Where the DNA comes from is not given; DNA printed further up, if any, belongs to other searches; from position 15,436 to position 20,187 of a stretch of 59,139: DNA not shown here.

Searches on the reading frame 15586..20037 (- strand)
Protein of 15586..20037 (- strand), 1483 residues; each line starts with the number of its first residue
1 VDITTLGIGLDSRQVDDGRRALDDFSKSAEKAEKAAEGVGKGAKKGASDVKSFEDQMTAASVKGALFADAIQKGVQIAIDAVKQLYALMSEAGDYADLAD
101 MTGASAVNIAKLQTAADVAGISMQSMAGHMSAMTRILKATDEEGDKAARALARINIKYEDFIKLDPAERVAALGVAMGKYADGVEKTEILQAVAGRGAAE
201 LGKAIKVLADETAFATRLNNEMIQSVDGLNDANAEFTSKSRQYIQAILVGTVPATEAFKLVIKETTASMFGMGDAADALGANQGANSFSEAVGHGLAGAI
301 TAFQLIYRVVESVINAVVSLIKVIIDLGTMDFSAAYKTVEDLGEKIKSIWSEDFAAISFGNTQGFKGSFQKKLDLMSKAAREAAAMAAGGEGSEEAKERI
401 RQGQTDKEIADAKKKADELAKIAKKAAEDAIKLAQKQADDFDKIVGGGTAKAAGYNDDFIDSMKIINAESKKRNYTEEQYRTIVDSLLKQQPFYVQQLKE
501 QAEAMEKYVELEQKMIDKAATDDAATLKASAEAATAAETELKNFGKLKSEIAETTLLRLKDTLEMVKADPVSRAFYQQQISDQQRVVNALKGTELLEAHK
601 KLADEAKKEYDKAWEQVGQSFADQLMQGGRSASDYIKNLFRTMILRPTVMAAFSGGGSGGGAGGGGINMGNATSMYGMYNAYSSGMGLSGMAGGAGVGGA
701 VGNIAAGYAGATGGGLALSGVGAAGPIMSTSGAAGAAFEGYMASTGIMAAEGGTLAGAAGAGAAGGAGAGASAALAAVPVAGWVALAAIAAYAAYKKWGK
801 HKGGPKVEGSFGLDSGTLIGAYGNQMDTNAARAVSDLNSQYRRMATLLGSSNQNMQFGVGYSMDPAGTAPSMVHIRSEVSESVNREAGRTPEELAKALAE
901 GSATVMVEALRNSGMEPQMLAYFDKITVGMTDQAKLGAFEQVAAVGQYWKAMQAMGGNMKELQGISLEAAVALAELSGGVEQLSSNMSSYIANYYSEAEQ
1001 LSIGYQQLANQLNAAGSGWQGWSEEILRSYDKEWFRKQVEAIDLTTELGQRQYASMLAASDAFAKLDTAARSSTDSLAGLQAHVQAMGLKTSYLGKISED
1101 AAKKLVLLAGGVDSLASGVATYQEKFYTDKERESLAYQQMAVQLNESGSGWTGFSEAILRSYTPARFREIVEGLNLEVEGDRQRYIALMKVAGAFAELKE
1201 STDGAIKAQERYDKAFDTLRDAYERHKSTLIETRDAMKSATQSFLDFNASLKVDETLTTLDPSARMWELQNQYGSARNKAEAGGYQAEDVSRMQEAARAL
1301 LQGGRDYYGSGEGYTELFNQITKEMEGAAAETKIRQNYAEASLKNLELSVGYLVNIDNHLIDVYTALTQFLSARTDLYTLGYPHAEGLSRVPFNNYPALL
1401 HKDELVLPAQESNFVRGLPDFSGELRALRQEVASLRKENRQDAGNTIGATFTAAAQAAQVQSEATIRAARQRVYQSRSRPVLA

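Call 8: search_protein_families(library=phrogs, proteins=[window:15586-20037:-])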
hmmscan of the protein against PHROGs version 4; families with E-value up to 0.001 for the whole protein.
window:15586-20037:- (1483 aa): 1 family
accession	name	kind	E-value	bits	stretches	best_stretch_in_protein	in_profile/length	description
phrog_25966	-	tail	1.9e-27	96.2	2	942-1074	1086-1211/1651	tail length tape measure protein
